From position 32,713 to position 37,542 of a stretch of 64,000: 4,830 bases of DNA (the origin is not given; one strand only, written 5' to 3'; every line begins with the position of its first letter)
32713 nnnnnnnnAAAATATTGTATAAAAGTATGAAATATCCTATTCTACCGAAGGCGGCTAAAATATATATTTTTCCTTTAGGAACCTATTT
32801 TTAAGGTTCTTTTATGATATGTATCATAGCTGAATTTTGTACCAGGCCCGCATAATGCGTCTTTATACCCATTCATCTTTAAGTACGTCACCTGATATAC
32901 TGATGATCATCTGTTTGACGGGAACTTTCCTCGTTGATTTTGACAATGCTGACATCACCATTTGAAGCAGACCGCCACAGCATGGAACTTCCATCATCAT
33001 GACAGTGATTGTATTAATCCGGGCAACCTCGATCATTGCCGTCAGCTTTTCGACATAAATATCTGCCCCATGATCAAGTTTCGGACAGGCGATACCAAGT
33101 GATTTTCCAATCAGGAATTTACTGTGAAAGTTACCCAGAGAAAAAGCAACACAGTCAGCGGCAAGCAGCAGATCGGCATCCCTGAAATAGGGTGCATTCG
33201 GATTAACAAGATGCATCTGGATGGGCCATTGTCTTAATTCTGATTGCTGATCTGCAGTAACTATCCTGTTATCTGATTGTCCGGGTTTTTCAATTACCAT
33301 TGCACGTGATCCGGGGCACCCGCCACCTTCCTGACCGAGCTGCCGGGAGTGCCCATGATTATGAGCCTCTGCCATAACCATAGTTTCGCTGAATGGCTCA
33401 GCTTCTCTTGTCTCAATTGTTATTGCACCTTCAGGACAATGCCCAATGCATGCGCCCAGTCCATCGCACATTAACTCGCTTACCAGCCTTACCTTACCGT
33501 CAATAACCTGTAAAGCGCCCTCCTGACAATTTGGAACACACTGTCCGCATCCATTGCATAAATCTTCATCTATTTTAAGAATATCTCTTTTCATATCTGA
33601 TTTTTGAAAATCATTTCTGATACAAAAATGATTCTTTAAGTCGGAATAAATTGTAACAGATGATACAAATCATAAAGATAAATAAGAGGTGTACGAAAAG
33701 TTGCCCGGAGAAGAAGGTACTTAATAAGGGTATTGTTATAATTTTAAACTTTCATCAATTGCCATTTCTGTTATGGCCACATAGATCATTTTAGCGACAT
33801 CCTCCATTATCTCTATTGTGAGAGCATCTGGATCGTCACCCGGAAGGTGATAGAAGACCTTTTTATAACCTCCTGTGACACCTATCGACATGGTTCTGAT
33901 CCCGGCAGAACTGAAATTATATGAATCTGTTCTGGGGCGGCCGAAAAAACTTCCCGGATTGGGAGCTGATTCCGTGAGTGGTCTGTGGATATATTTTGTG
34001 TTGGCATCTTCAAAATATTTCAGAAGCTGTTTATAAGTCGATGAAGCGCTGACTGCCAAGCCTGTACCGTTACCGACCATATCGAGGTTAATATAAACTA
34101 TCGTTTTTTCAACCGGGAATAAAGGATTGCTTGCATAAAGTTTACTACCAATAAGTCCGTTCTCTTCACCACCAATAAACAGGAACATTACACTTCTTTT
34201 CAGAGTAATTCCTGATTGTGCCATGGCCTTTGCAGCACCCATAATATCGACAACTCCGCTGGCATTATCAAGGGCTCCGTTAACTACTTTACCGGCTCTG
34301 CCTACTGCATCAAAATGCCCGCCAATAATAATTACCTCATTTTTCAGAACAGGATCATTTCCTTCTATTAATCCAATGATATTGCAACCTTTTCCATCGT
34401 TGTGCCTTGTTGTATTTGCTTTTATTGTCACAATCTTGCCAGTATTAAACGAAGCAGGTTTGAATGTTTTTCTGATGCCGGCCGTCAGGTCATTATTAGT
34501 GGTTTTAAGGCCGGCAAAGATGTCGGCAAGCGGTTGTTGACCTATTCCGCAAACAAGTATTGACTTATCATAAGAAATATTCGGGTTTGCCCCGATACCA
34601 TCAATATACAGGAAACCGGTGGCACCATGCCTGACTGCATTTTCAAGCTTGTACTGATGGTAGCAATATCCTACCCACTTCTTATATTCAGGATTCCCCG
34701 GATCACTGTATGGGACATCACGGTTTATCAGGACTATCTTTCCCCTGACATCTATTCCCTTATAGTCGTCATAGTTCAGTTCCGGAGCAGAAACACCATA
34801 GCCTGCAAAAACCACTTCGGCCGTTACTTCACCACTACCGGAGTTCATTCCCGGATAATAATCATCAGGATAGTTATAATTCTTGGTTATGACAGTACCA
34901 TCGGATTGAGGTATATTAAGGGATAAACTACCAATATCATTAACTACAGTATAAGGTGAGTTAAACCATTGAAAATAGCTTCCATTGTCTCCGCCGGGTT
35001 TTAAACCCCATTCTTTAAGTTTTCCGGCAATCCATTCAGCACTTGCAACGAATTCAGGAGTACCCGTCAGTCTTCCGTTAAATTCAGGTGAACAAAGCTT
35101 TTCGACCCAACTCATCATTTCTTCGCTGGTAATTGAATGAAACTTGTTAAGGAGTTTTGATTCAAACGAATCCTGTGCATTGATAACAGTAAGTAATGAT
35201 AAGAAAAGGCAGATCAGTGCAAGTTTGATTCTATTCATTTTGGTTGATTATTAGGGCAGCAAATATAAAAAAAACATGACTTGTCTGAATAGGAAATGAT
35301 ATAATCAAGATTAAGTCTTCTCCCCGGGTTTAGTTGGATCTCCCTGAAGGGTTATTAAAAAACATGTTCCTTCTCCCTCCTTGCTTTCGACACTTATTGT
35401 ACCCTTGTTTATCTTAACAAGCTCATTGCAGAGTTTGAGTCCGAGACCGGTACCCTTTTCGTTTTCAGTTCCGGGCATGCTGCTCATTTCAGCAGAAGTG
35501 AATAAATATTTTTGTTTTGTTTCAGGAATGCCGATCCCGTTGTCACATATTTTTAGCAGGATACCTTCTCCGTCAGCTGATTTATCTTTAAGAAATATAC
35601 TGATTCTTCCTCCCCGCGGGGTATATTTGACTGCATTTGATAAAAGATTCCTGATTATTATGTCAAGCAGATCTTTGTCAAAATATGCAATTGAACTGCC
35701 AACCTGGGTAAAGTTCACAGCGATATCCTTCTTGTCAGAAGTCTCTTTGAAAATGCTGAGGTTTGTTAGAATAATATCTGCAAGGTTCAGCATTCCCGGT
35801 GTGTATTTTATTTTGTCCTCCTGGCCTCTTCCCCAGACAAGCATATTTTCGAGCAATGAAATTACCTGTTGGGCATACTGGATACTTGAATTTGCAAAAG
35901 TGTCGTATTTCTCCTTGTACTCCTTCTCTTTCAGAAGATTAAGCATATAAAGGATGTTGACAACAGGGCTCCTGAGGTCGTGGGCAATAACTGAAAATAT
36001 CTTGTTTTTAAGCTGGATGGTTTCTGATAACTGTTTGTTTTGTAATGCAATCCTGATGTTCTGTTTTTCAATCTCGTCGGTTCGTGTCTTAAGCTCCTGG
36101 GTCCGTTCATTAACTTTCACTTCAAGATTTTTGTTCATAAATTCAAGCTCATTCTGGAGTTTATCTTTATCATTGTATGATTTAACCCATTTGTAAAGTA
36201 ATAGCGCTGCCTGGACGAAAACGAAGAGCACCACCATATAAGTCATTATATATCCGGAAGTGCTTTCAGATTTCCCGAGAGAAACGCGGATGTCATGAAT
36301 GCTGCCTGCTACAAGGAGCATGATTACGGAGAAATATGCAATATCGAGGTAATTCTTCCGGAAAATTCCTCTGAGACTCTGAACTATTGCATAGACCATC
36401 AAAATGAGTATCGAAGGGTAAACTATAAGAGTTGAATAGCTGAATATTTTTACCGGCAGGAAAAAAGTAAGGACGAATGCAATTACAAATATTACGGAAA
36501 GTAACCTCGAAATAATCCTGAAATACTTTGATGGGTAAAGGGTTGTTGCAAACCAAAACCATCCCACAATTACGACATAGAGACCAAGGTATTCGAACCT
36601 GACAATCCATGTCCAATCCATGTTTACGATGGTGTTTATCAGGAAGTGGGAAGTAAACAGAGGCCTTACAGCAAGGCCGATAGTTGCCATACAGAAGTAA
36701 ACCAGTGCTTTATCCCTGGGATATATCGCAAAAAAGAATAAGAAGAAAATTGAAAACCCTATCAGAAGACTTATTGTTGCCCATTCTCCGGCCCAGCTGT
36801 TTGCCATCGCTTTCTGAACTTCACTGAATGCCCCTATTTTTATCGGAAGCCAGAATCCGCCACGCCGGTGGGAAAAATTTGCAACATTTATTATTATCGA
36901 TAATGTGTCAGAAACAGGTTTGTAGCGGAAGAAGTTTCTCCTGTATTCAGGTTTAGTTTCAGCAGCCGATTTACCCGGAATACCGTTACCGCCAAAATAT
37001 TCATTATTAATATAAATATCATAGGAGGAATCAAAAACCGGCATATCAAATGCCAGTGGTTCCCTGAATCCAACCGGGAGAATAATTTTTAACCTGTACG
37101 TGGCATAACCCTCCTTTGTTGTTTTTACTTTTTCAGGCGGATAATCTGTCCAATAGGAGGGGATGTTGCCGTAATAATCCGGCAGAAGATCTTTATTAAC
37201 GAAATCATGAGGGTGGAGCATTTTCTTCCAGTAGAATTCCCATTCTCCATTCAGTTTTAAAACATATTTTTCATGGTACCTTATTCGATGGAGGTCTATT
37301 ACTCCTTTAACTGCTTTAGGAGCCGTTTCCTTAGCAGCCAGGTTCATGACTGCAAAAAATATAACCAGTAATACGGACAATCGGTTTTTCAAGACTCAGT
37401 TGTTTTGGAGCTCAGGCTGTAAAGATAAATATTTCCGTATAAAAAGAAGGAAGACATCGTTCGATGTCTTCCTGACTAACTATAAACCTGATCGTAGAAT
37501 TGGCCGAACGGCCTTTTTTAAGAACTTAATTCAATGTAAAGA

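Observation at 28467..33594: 1417-aa fused double-activase / dehydratase-like iron-sulfur enzyme with its own upstream ferredoxin: an uncharacterised ATP-driven low-potential redox module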

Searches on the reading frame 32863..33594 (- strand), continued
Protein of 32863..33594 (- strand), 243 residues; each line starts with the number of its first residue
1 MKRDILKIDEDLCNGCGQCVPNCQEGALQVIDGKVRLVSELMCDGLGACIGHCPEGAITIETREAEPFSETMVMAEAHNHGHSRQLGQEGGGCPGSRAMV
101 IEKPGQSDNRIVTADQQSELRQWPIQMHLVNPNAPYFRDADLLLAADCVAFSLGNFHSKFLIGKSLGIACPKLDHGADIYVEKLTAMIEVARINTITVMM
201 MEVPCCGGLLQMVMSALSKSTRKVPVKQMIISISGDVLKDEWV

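Call 50: predict_structure(alignment_id=A1)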
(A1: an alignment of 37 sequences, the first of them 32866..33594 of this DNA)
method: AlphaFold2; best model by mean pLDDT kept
length: 243 residues; sequences in the alignment: 37
mean_pLDDT: 55.3   pTM: 0.51
mean pLDDT of the five models: 55.3, 54.5, 53.8, 50.0, 49.1
residues with pLDDT >= 90: 18; 70-90: 54; 50-70: 51; < 50: 120
segments of 3 or more residues with pLDDT < 50: 1-7, 12-124
pLDDT, mean of each block of 10 residues (from residue 1): 42 41 42 43 35 44 37 33 26 24 29 30 49 62 61 65 75 73 85 84 73 92 90 81 90
secondary structure, 60 per line:
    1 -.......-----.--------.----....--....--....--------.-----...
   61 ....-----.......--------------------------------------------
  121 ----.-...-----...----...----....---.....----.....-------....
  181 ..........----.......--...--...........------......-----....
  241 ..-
elements in order: E2-8 E28-31 E34-37 E58-64 H70-76 E142-144 H149-152 H156-160 E165-169 H177-190 E195-201 H209-219 E226-231 E237-242

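Call 54: fold_search(model_id=the predicted structure, library=pdb)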
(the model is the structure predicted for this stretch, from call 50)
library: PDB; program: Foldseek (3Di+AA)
matches with E <= 10: 537; with E <= 0.001: 0
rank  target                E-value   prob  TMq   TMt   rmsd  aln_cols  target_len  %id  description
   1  7c9k_A                8.9e-02  0.38  0.20  0.22   8.8       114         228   10  Crystal Structure of E84Q mutant of CntL in complex with SAM (released 2021-04-28)
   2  2j5x_A                2.3e-01  0.51  0.22  0.29   4.1        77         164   13  STRUCTURE OF THE SMALL G PROTEIN ARF6 IN COMPLEX WITH GTPGAMMAS (released 2006-09-21)
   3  9k0h_A                2.3e-01  0.47  0.18  0.17   3.8        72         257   11  The Crystal Structure of dsPETase05 from Biortus (released 2025-10-22)
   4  9hl5                  2.3e-01  0.47  0.18  0.17   3.7        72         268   11  Crystal structure of halo-tolerant PETase from marine metagenome (HaloPETase1) (released 2025-10-01)
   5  8ian_A                2.4e-01  0.35  0.19  0.17   4.5        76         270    6  Crystal structure of CtPL-H210S/F214I mutant (released 2023-04-19)
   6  6cri_H                2.6e-01  0.54  0.22  0.30   4.2        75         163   13  Structure of the cargo bound AP-1:Arf1:tetherin-Nef stable closed trimer (released 2018-08-01)
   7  4y0v_A                2.8e-01  0.38  0.23  0.31   6.8       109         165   10  Structure of an ADP ribosylation factor from Entamoeba histolytica HM-1:IMSS bound to Mg-GDP (released 2015-03-04)
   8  8zx0_A                2.9e-01  0.23  0.21  0.21   8.5       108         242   10  Crystal Structure of CntL in complex with a dual-site inhibitor (released 2024-11-06)
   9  3vhx_A                3.1e-01  0.44  0.22  0.30   4.1        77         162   13  The crystal structure of Arf6-MKLP1 (Mitotic kinesin-like protein 1) complex (released 2012-05-16)
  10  9i05_Xo               3.5e-01  0.54  0.23  0.11   5.4        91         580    9  Cryo-EM structure of the large subunit of the mitochondrial ribosome from Toxoplasma gondii (released 2025-06-11)
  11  8zx0_B                3.8e-01  0.15  0.20  0.20  10.3       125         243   10  Crystal Structure of CntL in complex with a dual-site inhibitor (released 2024-11-06)
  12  1hur_A                4.0e-01  0.44  0.22  0.28   4.2        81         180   16  HUMAN ADP-RIBOSYLATION FACTOR 1 COMPLEXED WITH GDP, FULL LENGTH NON-MYRISTOYLATED (released 1995-07-10)
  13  1z6x_A                4.0e-01  0.28  0.22  0.28   6.7        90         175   11  Structure Of Human ADP-Ribosylation Factor 4 (released 2005-04-12)
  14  4v0m_E                4.3e-01  0.44  0.22  0.30   4.1        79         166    8  Crystal structure of BBS1N in complex with ARL6DN (released 2014-11-19)
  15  7c7m                  4.6e-01  0.18  0.20  0.19   8.7       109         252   10  The structure of SAM-bound CntL, an aminobutyrate transferase in staphylopine biosysnthesis (released 2021-04-28)
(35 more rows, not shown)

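Call 60: find_encoding_contigs(protein=P0209, flank=6000, max_places=2)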
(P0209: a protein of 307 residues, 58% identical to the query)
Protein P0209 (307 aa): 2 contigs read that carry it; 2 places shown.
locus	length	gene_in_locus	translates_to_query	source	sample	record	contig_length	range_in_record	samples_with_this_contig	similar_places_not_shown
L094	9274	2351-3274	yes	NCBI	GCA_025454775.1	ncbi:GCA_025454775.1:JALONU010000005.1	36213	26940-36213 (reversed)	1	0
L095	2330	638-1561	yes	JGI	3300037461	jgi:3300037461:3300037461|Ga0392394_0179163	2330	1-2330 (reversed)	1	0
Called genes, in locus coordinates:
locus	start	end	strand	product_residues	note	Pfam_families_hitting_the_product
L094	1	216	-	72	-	?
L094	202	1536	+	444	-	PF00512:HisKA (weak), PF02518:HATPase_c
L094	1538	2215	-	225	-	PF00027:cNMP_binding, PF13545:HTH_Crp_2, PF12802:MarR_2 (weak)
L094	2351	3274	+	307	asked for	PF00037:Fer4 (weak), PF12837:Fer4_6 (weak), PF12838:Fer4_7 (faint), PF13237:Fer4_10 (weak), PF14697:Fer4_21 (weak), PF27217:AF_0155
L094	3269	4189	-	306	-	PF01261:AP_endonuc_2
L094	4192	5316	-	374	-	PF00389:2-Hacid_dh, PF02826:2-Hacid_dh_C, PF11890:DUF3410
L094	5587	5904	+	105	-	-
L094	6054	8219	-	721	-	PF10459:Peptidase_S46, PF13365:Trypsin_2 (faint)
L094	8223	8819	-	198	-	PF02545:Maf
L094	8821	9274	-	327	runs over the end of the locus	PF01040:UbiA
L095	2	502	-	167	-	?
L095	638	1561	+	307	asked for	PF00037:Fer4 (weak), PF12837:Fer4_6 (weak), PF12838:Fer4_7 (faint), PF13237:Fer4_10 (weak), PF14697:Fer4_21 (weak), PF27217:AF_0155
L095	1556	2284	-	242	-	PF01261:AP_endonuc_2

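Call 61: find_encoding_contigs(protein=P0221, flank=6000, max_places=2)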
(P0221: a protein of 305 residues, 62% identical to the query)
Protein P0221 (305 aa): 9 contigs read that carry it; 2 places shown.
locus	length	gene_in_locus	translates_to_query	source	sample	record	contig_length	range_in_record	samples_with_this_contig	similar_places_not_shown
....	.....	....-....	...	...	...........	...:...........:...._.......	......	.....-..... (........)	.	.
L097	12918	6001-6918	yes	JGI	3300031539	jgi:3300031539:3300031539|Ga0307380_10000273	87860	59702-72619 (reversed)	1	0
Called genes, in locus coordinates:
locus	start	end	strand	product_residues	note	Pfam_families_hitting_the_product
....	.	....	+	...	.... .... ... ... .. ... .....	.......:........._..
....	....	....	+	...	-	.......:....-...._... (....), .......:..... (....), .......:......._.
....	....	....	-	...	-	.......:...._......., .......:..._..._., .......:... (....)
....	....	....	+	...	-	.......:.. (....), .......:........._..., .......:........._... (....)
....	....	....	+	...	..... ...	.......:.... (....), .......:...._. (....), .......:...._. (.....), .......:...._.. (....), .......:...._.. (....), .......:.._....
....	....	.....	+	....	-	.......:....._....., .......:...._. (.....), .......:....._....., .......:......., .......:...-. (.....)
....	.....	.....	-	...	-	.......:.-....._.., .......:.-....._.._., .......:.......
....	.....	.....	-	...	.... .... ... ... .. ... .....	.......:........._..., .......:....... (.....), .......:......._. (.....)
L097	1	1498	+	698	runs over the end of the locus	PF01432:Peptidase_M3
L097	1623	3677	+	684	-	PF07695:7TMR-DISM_7TM (weak), PF00512:HisKA (weak), PF02518:HATPase_c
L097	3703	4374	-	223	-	PF00027:cNMP_binding, PF13545:HTH_Crp_2, PF00325:Crp (weak)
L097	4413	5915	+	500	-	PF02225:PA (weak), PF04389:Peptidase_M28, PF01546:Peptidase_M20 (weak)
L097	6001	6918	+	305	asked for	PF00037:Fer4 (weak), PF12837:Fer4_6 (weak), PF12838:Fer4_7 (faint), PF13237:Fer4_10 (weak), PF14697:Fer4_21 (weak), PF27217:AF_0155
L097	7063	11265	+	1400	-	PF01869:BcrAD_BadFG, PF02782:FGGY_C (faint), PF01869:BcrAD_BadFG, PF09989:DUF2229, PF06050:HGD-D (faint)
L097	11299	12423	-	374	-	PF00389:2-Hacid_dh, PF02826:2-Hacid_dh_C, PF11890:DUF3410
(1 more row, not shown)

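Call 62: find_encoding_contigs(protein=P0125, flank=6000, max_places=2)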
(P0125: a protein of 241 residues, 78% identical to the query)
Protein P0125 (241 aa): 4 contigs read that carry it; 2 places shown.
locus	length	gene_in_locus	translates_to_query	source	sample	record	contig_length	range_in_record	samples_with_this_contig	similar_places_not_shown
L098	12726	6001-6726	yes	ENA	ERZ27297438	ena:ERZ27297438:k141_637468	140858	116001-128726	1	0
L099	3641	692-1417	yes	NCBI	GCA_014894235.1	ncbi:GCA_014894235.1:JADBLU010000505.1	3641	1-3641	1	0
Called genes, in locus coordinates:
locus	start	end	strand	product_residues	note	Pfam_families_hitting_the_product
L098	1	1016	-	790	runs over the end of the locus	PF02901:PFL-like, PF01228:Gly_radical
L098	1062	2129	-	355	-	PF04055:Radical_SAM, PF13353:Fer4_12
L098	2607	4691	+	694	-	PF01432:Peptidase_M3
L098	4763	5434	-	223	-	PF00027:cNMP_binding, PF13545:HTH_Crp_2, PF12802:MarR_2 (weak), PF00392:GntR (weak), PF00325:Crp (weak), PF13412:HTH_24 (weak)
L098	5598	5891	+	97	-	-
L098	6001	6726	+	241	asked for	PF00037:Fer4 (weak), PF12837:Fer4_6 (weak), PF12838:Fer4_7 (faint), PF13237:Fer4_10 (weak), PF14697:Fer4_21 (weak), PF13187:Fer4_9 (faint), PF27217:AF_0155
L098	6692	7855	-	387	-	PF00389:2-Hacid_dh, PF02826:2-Hacid_dh_C, PF11890:DUF3410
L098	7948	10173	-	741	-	PF10459:Peptidase_S46, PF00089:Trypsin (faint), PF13365:Trypsin_2 (faint)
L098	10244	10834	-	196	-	PF02545:Maf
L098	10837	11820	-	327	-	PF01040:UbiA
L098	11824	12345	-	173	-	PF00702:Hydrolase (faint), PF13419:HAD_2 (weak), PF08282:Hydrolase_3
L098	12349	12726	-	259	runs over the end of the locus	PF03807:F420_oxidored (faint), PF10728:DUF2520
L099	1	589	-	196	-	PF00027:cNMP_binding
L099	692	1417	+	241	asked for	PF00037:Fer4 (weak), PF12837:Fer4_6 (weak), PF12838:Fer4_7 (faint), PF13237:Fer4_10 (weak), PF14697:Fer4_21 (weak), PF13187:Fer4_9 (faint), PF27217:AF_0155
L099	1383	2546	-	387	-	PF00389:2-Hacid_dh, PF02826:2-Hacid_dh_C, PF11890:DUF3410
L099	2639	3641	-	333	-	PF10459:Peptidase_S46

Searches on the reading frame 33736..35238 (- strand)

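Call 5: search_protein_families(library=pfam, proteins=[window:33736-35238:-])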
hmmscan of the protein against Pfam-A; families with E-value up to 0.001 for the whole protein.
window:33736-35238:- (500 aa): 4 families
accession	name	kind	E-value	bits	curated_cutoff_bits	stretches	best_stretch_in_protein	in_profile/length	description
PF04389.22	Peptidase_M28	-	6.9e-35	121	21.3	1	286-486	1-190/193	Peptidase family M28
PF02225.27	PA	-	1.1e-06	29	23.9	1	138-234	1-89/95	PA domain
PF01546.33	Peptidase_M20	-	0.0001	22.7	24.6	1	305-370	2-81/206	Peptidase family M20/M25/M40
PF05450.20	Nicastrin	-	0.00031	20.8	25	1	302-368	2-70/218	Nicastrin large lobe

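Call 6: search_protein_families(library=ncbifam, proteins=[window:33736-35238:-])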
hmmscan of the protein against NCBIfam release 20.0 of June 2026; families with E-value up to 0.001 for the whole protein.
window:33736-35238:- (500 aa): 5 families
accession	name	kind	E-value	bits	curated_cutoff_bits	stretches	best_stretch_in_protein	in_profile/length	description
NF045908.1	AminopepLapALeg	equivalog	2.4e-10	39.8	600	1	299-425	203-331/396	aminopeptidase LapA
NF006771.0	PRK09290.1-5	subfamily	5e-06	25.3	399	1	279-368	55-141/413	allantoate amidohydrolase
NF058540.1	Ncarbamyl_ErtE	equivalog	8.3e-06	24.6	520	1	283-359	61-130/418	N-carbamyl-l-glutamate amidohydrolase ErtE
NF007568.0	PRK10199.1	equivalog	0.00017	20.9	298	0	316-450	135-274/346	aminopeptidase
TIGR01910.1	DapE-ArgE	subfamily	0.00067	19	217.6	0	316-371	96-152/373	ArgE/DapE family deacylase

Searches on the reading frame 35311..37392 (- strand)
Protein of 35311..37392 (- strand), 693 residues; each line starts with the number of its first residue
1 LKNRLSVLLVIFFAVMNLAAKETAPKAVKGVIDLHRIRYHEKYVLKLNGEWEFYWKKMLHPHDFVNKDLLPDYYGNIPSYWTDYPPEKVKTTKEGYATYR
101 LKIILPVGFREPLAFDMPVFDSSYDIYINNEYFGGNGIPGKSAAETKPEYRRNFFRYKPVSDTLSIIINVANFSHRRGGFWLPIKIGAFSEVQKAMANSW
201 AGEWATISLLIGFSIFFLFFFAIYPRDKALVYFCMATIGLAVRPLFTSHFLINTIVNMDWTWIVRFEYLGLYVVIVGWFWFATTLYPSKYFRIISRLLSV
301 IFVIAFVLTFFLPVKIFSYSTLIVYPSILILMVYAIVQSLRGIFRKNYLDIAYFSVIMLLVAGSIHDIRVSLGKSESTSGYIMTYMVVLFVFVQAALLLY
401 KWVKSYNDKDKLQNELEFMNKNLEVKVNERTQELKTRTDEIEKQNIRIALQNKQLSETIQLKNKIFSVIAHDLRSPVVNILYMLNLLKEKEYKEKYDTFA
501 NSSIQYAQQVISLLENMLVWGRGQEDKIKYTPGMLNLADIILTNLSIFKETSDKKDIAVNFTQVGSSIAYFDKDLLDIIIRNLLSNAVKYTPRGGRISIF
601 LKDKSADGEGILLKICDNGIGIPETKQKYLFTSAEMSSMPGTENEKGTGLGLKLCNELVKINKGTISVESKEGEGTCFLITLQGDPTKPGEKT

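Call 5: search_protein_families(library=pfam, proteins=[window:35311-37392:-])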
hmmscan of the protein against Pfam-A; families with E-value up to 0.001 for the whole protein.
window:35311-37392:- (693 aa): 4 families
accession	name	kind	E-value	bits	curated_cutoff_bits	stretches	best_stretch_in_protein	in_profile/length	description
PF02518.31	HATPase_c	-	1.2e-23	84.1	26.4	1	572-683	2-108/111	Histidine kinase-, DNA gyrase B-, and HSP90-like ATPase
PF07695.17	7TMR-DISM_7TM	-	4.9e-08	33.6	29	1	208-399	10-203/205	7TM diverse intracellular signalling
PF00512.31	HisKA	-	2.8e-06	27.7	26.9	1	462-522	2-62/66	His Kinase A (phospho-acceptor) domain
PF17671.6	DUF5531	-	8.7e-05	22.9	25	1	364-457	1-93/152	Family of unknown function (DUF5531)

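Call 6: search_protein_families(library=ncbifam, proteins=[window:35311-37392:-])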
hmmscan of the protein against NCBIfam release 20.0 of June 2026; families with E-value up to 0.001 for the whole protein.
window:35311-37392:- (693 aa): 72 families (the best 25 are shown)
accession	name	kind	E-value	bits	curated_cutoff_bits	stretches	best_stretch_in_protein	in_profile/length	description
NF053520.1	HK_Porph_FimS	equivalog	3.7e-38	131.2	600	1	447-682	379-615/618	sensor histidine kinase FimS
NF006800.0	PRK09303.1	equivalog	1.2e-36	126.5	342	1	399-682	92-375/383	histidine kinase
TIGR02956.1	TMAO_torS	equivalog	1.3e-36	126.2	676.5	1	407-689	409-687/967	TMAO reductase system sensor histidine kinase/response regulator TorS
NF047874.1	MASE3_PAS_HK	subfamily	7.1e-36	124.2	560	1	453-683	389-624/655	MASE3 domain-containing sensor histidine kinase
NF045595.1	HK_scytonemin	equivalog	1.5e-35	122.7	865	1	411-682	371-633/637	scytonemin biosynthesis sensor histidine kinase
NF046044.1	PnpS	equivalog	5.3e-32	111.3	400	1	407-682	118-389/390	two-component system histidine kinase PnpS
NF011874.0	PRK15347.1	equivalog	1.9e-27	95.7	852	1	411-682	361-612/921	two component system sensor kinase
NF041947.1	LuxQ_Vibrio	equivalog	6.2e-27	93.9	1200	1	452-683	462-695/843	quorum-sensing autoinducer 2 sensor kinase/phosphatase LuxQ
NF041832.1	near_NosP_CTERM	subfamily_domain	1.7e-26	93.2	400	1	462-682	7-223/370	NahK/ErcS family hybrid sensor histidine kinase/response regulator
NF008312.0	PRK11100.1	equivalog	2.3e-26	92.7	356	1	385-683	187-473/477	two-component system sensor histidine kinase CreC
NF033092.0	HK_WalK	equivalog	2.9e-26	92.2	725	1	457-682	366-592/594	cell wall metabolism sensor histidine kinase WalK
NF008468.0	PRK11360.1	equivalog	4.1e-26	91.5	646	1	466-687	400-611/616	two-component system sensor histidine kinase AtoS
NF047465.1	hybrid_HK_LvrA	exception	1.2e-25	89.7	1200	1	406-680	139-418/819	hybrid histidine kinase/response regulator LvrA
NF008302.0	PRK11091.1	equivalog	1.5e-25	89.6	838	1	453-683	274-504/779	aerobic respiration two-component sensor histidine kinase ArcB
TIGR01386.1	cztS_silS_copS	subfamily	3.2e-25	89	292.55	1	467-681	246-455/457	heavy metal sensor histidine kinase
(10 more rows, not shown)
